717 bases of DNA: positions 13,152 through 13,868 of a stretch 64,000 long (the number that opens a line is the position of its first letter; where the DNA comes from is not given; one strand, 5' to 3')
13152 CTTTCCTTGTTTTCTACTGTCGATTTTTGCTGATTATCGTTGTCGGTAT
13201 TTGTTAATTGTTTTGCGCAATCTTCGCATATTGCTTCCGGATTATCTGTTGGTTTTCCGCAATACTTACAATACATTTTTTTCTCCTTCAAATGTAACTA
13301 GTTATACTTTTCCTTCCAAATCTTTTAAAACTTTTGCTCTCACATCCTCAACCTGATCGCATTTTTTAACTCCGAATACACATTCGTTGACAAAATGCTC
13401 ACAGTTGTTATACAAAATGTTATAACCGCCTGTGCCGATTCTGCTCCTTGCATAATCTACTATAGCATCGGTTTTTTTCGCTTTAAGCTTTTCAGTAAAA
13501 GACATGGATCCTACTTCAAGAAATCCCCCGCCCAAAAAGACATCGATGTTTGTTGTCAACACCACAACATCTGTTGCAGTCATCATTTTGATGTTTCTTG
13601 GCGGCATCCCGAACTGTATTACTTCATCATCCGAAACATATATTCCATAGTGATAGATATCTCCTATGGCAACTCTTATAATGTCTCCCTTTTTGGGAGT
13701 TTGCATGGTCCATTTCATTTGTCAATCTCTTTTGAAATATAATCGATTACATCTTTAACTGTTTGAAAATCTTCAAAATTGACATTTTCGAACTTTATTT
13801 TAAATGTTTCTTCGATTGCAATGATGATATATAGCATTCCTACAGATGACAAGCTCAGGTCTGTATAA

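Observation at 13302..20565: Seven-gene carrier-protein-dependent lipid acylation/remodelling operon: 2 ligases, 2 carriers, 2 PlsC acyltransferases, an MFS_2 permease and an LRAT/PLAAT-like enzyme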

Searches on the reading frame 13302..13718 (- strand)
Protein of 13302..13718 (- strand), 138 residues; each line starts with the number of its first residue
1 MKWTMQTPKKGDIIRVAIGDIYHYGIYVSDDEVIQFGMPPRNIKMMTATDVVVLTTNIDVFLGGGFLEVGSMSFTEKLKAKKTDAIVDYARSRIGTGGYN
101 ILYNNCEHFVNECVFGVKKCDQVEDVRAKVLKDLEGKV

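Call 3: search_protein_families(library=pfam, proteins=[window:13302-13718:-], max_evalue=0.01)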
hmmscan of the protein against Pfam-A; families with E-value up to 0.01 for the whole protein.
window:13302-13718:- (138 aa): 2 families
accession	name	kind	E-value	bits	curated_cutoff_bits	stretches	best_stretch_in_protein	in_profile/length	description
PF04970.19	LRAT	-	2.2e-20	73.6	24.3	1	7-118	2-119/120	Lecithin retinol acyltransferase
PF05903.20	Peptidase_C97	-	0.0012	19.1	29.2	1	15-113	23-117/151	PPPDE putative peptidase domain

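Call 5: search_protein_families(library=ncbifam, proteins=[window:13302-13718:-], max_evalue=0.001)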
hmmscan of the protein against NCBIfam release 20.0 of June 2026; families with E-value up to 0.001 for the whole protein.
window:13302-13718:- (138 aa): 0 families

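Call 18: search_solved_structures(query=window:13302-13718:-, max_evalue=1, show_alignments=2)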
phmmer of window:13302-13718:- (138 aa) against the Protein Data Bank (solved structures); distinct sequences matched with E-value up to 1: 10.
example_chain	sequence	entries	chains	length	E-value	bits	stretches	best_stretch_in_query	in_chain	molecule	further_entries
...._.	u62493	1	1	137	2e-09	40.9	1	5-126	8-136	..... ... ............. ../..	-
4dot_A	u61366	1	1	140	2.3e-09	40.6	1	5-126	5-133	Group XVI phospholipase A2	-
7zom_A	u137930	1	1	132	8.2e-09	38.9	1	5-125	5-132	Phospholipase A and acyltransferase 3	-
4dpz_X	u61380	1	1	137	6.4e-08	36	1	6-124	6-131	HRAS-like suppressor 2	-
2lkt_A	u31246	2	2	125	2e-06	31.1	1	5-116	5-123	Retinoic acid receptor responder protein 3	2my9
2kyt_A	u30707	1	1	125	3.3e-06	30.4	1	5-117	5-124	Group XVI phospholipase A2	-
7zot_A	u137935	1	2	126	3.6e-06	30.3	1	5-116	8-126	Phospholipase A and acyltransferase 4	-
7c3z_A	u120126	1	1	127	4.4e-06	30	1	7-118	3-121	HRAS-like suppressor 3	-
4q95_A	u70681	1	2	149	9e-06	29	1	84-122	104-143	HRAS-like suppressor 3, Lecithin retinol acyltransferase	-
6x6s_AM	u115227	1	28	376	0.1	15.9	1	100-137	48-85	Type IV secretion system apparatus protein CagM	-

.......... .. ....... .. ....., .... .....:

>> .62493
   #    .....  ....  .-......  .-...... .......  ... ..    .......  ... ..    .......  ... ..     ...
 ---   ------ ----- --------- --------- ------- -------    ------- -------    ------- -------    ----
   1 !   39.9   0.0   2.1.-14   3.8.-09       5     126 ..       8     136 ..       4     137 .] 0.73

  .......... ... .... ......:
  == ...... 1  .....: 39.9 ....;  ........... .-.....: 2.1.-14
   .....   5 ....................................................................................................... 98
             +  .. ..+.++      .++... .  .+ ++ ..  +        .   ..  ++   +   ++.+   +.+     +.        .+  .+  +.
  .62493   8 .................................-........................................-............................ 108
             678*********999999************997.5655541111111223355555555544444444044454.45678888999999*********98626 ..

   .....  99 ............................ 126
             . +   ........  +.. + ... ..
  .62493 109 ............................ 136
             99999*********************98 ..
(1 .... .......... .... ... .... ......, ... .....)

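Call 25: list_cluster_members(proteins=[P0001, window:13302-13718:-, window:16737-18620:-])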
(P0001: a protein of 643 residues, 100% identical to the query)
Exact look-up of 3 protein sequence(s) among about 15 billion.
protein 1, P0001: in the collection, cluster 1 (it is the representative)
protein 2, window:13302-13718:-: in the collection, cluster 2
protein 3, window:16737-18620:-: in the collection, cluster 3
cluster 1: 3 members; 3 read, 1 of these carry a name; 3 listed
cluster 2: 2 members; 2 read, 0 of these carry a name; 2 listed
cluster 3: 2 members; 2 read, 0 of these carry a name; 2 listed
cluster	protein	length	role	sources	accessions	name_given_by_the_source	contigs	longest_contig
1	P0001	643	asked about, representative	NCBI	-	-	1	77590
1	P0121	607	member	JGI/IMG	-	acyl carrier protein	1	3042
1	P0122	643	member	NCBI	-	-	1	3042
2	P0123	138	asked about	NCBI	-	-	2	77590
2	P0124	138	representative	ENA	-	-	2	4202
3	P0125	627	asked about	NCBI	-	-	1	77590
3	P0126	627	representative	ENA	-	-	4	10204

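Call 43: find_homologous_proteins(query=window:13302-13718:-, max_evalue=0.001)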
Query window:13302-13718:- (138 aa): 291 proteins with E <= 0.001 among 302 candidates; the best 120 are listed.
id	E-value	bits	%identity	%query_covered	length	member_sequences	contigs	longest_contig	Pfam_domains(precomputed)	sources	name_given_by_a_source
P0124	1.2e-85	302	98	100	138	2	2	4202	PF04970.20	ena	-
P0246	1.1e-43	166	61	92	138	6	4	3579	PF04970.20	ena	-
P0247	7.9e-42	160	55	97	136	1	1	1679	PF04970.20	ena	-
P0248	1.4e-41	160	59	94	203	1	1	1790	PF04970.20,PF17783.8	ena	-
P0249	5.2e-40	155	53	100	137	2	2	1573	PF04970.20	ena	-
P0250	1.2e-39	153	57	92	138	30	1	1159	PF04970.20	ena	-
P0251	1.3e-39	153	55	92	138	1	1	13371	PF04970.20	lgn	-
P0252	1.9e-39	153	55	93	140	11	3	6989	PF04970.20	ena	-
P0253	2.0e-39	153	56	92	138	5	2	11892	PF04970.20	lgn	-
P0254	3.7e-39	152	57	92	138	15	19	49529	PF04970.20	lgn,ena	-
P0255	4.6e-39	151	56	92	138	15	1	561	PF04970.20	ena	-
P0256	2.2e-38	149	55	92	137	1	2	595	PF04970.20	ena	-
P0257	3.0e-38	149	54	92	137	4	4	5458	PF04970.20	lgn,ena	-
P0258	4.4e-38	148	52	97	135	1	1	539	PF04970.20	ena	-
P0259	4.4e-38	148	51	99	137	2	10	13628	PF04970.20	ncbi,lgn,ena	-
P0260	2.4e-37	146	53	96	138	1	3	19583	PF04970.20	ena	-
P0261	3.6e-37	145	55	91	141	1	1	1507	PF04970.20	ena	-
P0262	3.6e-37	145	52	94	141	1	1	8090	PF04970.20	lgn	-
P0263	4.5e-37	145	55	93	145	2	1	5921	PF04970.20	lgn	-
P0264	4.8e-37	145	53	92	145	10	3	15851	PF04970.20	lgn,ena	-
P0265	7.3e-37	144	52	99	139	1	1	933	PF04970.20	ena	-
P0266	7.7e-37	144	51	97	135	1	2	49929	PF04970.20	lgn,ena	-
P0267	1.1e-36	144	53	92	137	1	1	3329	PF04970.20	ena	-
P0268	1.4e-36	143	51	96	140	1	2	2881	PF04970.20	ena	-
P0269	1.4e-36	143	53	93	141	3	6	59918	PF04970.20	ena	-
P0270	1.7e-36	143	53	99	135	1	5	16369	PF04970.20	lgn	-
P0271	1.8e-36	143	55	93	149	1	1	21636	PF04970.20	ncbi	-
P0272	1.9e-36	143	53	99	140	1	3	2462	PF04970.20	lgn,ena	-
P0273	2.3e-36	143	53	99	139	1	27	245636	PF04970.20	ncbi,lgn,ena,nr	ncbi:MAG: lecithin retinol acyltransferase family protein [Clostridia bacterium]|nr:lecithin retinol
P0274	3.0e-36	142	50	99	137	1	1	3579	PF04970.20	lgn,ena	-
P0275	3.2e-36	142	52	93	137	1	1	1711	PF04970.20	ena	-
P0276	3.8e-36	142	53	92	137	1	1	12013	PF04970.20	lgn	-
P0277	4.1e-36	142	53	96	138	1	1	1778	PF04970.20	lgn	-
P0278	4.5e-36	142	54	97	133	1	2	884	PF04970.20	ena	-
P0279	7.0e-36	141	51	97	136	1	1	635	PF04970.20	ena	-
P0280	1.3e-35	140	52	98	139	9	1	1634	PF04970.20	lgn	-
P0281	1.6e-35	140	49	95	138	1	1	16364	PF04970.20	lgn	-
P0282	1.8e-35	140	53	99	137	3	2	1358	PF04970.20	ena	-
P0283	4.7e-35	138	53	97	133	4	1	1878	PF04970.20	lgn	-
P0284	5.7e-35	138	53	93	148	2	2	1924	PF04970.20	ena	-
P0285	6.6e-35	138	51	97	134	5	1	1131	PF04970.20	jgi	jgi:hypothetical protein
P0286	6.7e-35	138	50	93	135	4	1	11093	PF04970.20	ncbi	-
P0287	7.8e-35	138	52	93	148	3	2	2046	PF04970.20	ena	-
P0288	9.2e-35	138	51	96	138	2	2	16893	PF04970.20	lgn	-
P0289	1.1e-34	137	50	97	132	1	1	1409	PF04970.20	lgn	-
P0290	1.3e-34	137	51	99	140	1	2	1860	PF04970.20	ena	-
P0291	1.6e-34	137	49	97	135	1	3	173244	PF04970.20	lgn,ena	-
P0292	1.6e-34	137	51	97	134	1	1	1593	PF04970.20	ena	-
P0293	2.1e-34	136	52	94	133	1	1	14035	PF04970.20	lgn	-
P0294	2.1e-34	136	50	99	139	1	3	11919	PF04970.20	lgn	-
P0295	2.1e-34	136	56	86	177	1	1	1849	PF04970.20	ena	-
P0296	2.1e-34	136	50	93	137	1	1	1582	PF04970.20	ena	-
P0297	2.2e-34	136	49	97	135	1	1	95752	PF04970.20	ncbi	-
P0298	2.5e-34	136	50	98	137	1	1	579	PF04970.20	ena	-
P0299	2.5e-34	136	51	93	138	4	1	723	PF04970.20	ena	-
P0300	3.0e-34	136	50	97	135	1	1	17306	PF04970.20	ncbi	-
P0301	3.2e-34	136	51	97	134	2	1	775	PF04970.20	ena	-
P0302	3.6e-34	136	51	97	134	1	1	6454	PF04970.20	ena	-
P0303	3.8e-34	136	50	99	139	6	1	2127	PF04970.20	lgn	-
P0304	5.9e-34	135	49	99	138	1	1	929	PF04970.20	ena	-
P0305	7.1e-34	135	51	93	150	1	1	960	PF04970.20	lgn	-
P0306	8.3e-34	134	50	97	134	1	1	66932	PF04970.20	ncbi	-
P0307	9.5e-34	134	50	98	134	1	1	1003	PF04970.20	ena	-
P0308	9.6e-34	134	51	97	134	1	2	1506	PF04970.20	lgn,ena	-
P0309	1.0e-33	134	45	99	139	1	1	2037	PF04970.20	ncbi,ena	-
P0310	1.1e-33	134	50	98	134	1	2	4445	PF04970.20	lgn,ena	-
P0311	1.1e-33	134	50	98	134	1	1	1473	PF04970.20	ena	-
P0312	1.1e-33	134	50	98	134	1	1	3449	PF04970.20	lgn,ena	-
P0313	1.2e-33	134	51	93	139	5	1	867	PF04970.20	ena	-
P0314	1.4e-33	134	48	95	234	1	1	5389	PF04970.20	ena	-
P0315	1.5e-33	134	50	98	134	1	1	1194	PF04970.20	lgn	-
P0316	1.5e-33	134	50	98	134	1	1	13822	PF04970.20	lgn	-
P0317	1.8e-33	133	55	84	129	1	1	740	PF04970.20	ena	-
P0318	1.9e-33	133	50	95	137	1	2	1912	PF04970.20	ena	-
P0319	2.0e-33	133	50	98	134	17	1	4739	PF04970.20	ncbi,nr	ncbi:MAG: lecithin retinol acyltransferase family protein [Clostridia bacterium]|nr:lecithin retinol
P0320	2.1e-33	133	50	98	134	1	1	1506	PF04970.20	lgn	-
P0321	2.1e-33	133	50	98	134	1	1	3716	PF04970.20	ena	-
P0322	2.1e-33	133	50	99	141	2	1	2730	PF04970.20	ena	-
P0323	2.2e-33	133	51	99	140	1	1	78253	PF04970.20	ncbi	-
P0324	2.9e-33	133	51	97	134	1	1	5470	PF04970.20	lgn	-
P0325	4.0e-33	132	49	97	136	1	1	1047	PF04970.20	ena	-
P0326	4.1e-33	132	49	98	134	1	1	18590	PF04970.20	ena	-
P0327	4.1e-33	132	49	97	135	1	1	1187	PF04970.20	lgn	-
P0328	4.3e-33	132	48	100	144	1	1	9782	PF04970.20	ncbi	-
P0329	4.7e-33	132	51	94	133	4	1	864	PF04970.20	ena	-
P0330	5.3e-33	132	51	93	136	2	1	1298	PF04970.20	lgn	-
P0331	5.4e-33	132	50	98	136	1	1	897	PF04970.20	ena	-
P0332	5.5e-33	132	50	98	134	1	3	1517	PF04970.20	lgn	-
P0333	5.6e-33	132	50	98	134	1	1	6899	PF04970.20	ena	-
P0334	5.6e-33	132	50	98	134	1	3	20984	PF04970.20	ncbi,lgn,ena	-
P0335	7.1e-33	131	50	93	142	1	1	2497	PF04970.20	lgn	-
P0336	7.4e-33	131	49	99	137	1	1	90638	PF04970.20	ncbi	-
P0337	7.5e-33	131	49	98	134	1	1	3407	PF04970.20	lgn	-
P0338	7.6e-33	131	49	97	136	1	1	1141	PF04970.20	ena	-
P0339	7.6e-33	131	51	97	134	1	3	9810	PF04970.20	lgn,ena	-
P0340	7.7e-33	131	49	98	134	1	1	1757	PF04970.20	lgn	-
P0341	7.8e-33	131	49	98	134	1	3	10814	PF04970.20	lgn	-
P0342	8.7e-33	131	50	93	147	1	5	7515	PF04970.20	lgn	-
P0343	9.9e-33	131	49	97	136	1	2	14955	PF04970.20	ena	-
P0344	1.0e-32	131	50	98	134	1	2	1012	PF04970.20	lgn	-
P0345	1.0e-32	131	47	95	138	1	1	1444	PF04970.20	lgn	-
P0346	1.1e-32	131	49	97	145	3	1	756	PF04970.20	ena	-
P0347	1.3e-32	131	49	95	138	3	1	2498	PF04970.20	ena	-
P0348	1.3e-32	131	48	97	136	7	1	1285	PF04970.20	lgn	-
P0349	1.4e-32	130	49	98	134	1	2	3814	PF04970.20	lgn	-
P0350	1.4e-32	130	49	98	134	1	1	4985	PF04970.20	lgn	-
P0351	1.5e-32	130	49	98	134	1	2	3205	PF04970.20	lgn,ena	-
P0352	1.5e-32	130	50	93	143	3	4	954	PF04970.20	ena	-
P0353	1.6e-32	130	52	92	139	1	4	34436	PF04970.20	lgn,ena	-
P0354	1.9e-32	130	48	97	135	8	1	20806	PF04970.20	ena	-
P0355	2.1e-32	130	50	97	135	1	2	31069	PF04970.20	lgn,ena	-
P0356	2.1e-32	130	48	98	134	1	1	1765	PF04970.20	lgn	-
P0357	2.1e-32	130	49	97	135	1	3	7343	PF04970.20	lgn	-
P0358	2.2e-32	130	50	97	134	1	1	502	PF04970.20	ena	-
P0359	2.2e-32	130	56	84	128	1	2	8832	PF04970.20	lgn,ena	-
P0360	2.5e-32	130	47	99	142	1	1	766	PF04970.20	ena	-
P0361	2.5e-32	130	52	98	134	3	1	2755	PF04970.20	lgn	-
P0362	2.5e-32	130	52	98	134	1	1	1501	PF04970.20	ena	-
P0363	2.6e-32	130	48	97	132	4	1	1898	PF04970.20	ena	-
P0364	2.7e-32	130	49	97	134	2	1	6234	PF04970.20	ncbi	-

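Call 62: find_encoding_contigs(protein=P0273, flank=10000, max_places=1)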
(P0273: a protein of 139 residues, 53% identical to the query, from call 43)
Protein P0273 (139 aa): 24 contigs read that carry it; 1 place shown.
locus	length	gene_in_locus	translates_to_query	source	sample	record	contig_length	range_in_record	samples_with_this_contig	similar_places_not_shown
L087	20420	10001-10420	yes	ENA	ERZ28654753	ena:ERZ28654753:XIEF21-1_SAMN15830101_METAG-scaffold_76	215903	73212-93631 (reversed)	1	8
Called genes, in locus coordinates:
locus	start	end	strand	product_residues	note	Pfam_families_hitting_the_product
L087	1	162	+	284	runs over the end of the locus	PF13580:SIS_2, PF22198:GKRP_SIS_2, PF22645:GKRP_SIS_N, PF01380:SIS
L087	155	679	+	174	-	-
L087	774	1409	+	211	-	PF00657:Lipase_GDSL, PF13472:Lipase_GDSL_2, PF16255:Lipase_GDSL_lke (faint)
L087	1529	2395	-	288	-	-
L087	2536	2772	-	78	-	-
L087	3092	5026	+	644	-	PF00501:AMP-binding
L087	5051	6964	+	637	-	PF07690:MFS_1, PF13347:MFS_2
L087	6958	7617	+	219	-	PF01553:Acyltransferase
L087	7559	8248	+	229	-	PF01553:Acyltransferase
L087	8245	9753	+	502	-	PF00501:AMP-binding, PF23562:AMP-binding_C_3 (weak)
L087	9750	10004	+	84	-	PF00550:PP-binding (weak)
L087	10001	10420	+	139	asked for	PF04970:LRAT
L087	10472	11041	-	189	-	-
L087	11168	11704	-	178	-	-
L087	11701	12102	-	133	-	-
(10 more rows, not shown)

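Call 63: find_encoding_contigs(protein=P0291, flank=10000, max_places=1)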
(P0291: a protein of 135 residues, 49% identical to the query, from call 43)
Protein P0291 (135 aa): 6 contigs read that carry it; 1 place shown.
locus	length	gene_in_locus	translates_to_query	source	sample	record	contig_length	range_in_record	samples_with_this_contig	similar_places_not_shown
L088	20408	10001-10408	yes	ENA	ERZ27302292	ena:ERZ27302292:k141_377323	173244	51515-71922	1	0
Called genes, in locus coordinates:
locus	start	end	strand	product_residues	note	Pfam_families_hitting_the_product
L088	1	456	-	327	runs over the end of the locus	PF02504:FA_synthesis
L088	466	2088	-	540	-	PF02734:Dak2, PF21645:FakA-like_M, PF13684:FakA-like_C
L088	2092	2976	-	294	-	PF02645:DegV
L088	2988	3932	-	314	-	PF02645:DegV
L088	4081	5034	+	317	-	PF00561:Abhydrolase_1, PF12146:Hydrolase_4 (weak)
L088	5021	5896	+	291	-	PF01522:Polysacc_deac_1, PF10096:DUF2334 (weak), PF11959:DUF3473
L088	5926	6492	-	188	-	PF22624:AASDHPPT_N (weak), PF01648:ACPS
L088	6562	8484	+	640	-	PF00501:AMP-binding, PF00550:PP-binding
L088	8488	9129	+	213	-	PF01553:Acyltransferase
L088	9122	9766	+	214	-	PF01553:Acyltransferase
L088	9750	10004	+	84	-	PF00550:PP-binding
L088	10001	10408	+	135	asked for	PF04970:LRAT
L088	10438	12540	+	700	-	PF17389:Bac_rhamnosid6H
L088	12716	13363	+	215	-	PF01081:Aldolase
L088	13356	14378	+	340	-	PF00294:PfkB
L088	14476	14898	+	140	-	-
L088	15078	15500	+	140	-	PF02381:MraZ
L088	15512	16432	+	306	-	PF01795:Methyltransf_5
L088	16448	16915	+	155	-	-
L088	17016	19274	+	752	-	PF03717:PBP_dimer, PF00905:Transpeptidase, PF03793:PASTA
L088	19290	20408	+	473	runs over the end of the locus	PF01225:Mur_ligase, PF08245:Mur_ligase_M, PF02875:Mur_ligase_C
